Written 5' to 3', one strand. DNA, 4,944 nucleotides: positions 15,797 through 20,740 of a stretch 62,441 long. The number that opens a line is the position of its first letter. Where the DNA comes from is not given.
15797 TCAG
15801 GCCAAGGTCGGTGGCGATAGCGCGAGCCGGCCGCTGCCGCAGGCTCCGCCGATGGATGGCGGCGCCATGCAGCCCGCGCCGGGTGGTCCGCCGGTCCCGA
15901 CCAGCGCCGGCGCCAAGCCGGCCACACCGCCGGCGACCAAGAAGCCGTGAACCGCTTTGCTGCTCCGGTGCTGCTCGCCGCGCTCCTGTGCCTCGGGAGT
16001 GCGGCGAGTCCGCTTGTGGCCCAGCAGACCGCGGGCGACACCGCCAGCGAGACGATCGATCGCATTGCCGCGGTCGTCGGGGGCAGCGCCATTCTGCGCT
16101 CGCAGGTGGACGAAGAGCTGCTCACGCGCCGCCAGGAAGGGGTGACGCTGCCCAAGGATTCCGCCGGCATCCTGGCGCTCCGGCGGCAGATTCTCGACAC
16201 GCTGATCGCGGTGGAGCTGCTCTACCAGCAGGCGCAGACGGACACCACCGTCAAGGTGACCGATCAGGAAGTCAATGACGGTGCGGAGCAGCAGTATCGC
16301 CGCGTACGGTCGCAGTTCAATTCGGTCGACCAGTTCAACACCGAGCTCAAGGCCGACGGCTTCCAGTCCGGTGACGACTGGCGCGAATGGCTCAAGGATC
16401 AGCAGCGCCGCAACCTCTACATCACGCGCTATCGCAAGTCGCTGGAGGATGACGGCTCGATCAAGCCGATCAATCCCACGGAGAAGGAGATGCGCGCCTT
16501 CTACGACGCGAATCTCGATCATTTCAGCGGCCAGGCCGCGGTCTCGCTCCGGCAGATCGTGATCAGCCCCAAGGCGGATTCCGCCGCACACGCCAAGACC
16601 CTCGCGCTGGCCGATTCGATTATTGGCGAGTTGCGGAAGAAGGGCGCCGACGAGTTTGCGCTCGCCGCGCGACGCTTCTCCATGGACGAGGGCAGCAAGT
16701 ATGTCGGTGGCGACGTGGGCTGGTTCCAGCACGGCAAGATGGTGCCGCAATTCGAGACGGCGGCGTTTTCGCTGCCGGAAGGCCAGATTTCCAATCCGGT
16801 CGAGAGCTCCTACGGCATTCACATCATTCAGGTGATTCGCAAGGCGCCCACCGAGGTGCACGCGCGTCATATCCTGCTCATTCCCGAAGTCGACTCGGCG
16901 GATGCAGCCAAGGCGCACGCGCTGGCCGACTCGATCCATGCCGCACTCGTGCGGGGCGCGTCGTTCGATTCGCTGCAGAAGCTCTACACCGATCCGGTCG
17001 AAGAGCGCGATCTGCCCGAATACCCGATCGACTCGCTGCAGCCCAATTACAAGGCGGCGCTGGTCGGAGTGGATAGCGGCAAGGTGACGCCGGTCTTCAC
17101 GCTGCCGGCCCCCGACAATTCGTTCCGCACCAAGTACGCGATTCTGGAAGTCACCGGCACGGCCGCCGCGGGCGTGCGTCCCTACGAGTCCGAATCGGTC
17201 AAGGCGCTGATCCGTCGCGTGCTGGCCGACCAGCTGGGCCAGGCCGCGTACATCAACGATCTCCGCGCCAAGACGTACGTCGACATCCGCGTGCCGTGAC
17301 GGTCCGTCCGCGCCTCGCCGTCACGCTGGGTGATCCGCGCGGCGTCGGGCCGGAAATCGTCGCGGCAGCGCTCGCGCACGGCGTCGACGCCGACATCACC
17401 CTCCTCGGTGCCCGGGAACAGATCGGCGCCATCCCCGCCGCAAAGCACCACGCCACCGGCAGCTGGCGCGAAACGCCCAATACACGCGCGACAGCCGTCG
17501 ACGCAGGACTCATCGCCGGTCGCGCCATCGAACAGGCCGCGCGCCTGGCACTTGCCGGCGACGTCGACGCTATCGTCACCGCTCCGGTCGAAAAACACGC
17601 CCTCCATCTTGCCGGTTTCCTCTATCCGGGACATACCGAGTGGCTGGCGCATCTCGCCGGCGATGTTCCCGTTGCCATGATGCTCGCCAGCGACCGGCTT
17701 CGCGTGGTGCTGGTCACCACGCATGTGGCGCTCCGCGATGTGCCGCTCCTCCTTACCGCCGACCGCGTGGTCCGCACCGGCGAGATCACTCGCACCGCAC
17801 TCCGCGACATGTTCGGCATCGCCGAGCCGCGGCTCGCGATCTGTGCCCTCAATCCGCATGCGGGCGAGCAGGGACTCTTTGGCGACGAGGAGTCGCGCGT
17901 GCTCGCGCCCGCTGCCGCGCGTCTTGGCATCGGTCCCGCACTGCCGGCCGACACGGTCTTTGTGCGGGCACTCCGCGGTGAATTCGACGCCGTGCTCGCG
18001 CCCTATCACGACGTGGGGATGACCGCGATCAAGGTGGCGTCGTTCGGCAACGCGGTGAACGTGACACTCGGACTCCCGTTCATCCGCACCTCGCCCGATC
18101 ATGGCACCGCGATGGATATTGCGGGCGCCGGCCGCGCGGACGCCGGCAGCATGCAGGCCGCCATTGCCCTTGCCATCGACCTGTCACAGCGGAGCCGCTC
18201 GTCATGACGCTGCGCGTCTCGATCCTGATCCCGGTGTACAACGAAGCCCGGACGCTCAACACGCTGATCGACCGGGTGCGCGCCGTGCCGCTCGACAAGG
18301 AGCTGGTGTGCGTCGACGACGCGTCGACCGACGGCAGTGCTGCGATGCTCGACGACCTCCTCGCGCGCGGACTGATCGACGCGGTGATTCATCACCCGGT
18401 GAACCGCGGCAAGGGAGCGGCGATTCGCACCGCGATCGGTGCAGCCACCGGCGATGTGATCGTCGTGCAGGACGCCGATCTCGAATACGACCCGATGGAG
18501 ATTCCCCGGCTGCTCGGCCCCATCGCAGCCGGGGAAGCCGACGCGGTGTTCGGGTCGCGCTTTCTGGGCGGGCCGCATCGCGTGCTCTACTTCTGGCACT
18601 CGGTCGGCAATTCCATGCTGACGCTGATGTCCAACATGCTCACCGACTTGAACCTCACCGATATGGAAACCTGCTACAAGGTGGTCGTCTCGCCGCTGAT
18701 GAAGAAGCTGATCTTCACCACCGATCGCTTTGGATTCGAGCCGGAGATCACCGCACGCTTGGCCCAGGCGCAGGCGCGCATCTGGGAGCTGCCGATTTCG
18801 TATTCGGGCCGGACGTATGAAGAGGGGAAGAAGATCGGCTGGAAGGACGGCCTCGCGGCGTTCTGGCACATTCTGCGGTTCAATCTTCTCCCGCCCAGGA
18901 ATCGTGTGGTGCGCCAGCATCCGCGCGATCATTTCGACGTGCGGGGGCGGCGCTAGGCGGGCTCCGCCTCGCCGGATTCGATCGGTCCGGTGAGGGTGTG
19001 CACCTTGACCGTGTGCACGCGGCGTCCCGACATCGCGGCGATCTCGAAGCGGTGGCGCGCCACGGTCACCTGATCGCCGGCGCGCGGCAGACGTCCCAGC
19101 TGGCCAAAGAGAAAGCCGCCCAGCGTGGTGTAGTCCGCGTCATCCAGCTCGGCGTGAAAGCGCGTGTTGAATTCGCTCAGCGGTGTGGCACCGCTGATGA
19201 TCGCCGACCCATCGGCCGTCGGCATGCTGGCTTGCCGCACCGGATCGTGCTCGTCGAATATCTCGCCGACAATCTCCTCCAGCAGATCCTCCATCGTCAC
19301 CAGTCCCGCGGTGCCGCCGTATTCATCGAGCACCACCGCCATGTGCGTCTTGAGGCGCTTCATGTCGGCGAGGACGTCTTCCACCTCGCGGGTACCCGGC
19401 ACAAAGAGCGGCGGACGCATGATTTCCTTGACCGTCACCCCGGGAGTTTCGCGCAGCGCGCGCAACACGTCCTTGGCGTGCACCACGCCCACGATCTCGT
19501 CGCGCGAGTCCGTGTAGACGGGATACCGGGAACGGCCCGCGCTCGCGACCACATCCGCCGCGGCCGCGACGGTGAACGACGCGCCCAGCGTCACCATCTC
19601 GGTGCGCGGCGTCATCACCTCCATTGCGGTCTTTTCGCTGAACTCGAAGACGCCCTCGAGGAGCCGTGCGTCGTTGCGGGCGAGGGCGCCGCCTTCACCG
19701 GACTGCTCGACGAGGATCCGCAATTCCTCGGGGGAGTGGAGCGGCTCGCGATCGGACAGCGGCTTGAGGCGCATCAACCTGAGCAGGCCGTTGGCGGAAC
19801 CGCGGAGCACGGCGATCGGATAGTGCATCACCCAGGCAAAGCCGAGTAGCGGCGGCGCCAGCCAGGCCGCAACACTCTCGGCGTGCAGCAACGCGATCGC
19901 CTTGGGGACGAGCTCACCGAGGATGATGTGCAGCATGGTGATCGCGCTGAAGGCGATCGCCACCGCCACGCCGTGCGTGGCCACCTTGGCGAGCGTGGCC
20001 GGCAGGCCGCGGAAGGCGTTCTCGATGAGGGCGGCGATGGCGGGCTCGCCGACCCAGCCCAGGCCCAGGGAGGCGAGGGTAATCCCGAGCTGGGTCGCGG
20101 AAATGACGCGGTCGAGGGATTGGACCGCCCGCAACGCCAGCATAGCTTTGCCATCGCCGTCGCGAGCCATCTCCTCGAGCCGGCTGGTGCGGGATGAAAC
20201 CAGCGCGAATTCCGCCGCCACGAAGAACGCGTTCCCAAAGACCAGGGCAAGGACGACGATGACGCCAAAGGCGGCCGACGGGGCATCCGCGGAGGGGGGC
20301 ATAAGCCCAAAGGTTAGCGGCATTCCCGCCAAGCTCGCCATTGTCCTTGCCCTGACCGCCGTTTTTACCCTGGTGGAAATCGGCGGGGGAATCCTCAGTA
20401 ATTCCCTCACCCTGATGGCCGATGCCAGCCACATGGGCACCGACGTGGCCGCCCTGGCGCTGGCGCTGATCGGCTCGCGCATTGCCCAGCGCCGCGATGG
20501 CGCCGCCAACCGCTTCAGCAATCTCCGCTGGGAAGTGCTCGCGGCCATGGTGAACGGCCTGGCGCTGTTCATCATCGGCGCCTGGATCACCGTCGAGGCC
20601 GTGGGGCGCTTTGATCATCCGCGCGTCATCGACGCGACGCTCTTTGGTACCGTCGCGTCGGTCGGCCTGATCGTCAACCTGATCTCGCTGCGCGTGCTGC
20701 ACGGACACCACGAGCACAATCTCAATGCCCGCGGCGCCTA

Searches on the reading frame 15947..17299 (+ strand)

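Call 69: search_protein_families(library=pfam, proteins=[window:15947-17299:+], max_evalue=0.00001)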
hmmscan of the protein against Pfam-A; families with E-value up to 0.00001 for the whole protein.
window:15947-17299:+ (450 aa): 5 families
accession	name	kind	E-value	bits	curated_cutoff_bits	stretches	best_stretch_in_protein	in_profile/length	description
PF13616.12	Rotamase_3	-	2.3e-34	118.9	22.5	1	195-299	12-115/116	PPIC-type PPIASE domain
PF00639.27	Rotamase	-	1.4e-28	100.1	21.7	1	206-297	4-96/97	PPIC-type PPIASE domain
PF13145.12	Rotamase_2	-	7.7e-17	62.7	27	1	177-302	1-111/121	PPIC-type PPIASE domain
PF09312.16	SurA_N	-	1.2e-09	38.8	30.8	1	37-161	1-116/118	SurA N-terminal domain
PF13624.11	SurA_N_3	-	8e-08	32.7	27.2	1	31-140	32-144/162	SurA-like N-terminal domain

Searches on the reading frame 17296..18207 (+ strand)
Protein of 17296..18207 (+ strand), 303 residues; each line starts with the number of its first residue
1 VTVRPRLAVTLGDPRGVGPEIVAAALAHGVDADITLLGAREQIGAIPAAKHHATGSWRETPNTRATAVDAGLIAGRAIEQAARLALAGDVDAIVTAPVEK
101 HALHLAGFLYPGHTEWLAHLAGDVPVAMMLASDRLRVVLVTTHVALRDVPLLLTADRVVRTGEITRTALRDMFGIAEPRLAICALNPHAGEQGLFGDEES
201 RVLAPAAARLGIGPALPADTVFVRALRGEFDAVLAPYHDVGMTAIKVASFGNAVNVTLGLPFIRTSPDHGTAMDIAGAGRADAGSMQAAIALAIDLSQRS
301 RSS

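Call 69: search_protein_families(library=pfam, proteins=[window:17296-18207:+], max_evalue=0.00001)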
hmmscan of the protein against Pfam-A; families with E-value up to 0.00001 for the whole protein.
window:17296-18207:+ (303 aa): 1 family
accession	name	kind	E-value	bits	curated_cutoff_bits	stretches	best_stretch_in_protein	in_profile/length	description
PF04166.17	PdxA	-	1.5e-87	294.1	27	1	67-293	55-286/286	Pyridoxal phosphate biosynthetic protein PdxA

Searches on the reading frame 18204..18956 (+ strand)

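Call 69: search_protein_families(library=pfam, proteins=[window:18204-18956:+], max_evalue=0.00001)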
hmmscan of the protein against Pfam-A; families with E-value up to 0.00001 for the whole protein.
window:18204-18956:+ (250 aa): 1 family
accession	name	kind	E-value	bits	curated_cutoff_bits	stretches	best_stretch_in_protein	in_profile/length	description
PF00535.33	Glycos_transf_2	-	5.2e-33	114.8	23.3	1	6-145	1-143/168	Glycosyl transferase family 2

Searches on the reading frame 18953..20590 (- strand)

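Call 69: search_protein_families(library=pfam, proteins=[window:18953-20590:-], max_evalue=0.00001)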
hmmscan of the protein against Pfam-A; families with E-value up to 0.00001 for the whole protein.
window:18953-20590:- (545 aa): 3 families
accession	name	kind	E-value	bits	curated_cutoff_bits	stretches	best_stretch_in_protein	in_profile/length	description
PF01595.25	CNNM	-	2.1e-47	161.6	28.4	1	112-305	2-179/181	Cyclin M transmembrane N-terminal domain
PF03471.22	CorC_HlyC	-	5.2e-21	74.9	27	1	459-532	4-79/81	Transporter associated domain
PF00571.33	CBS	-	2.8e-18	66.4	24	2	387-441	1-56/57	CBS domain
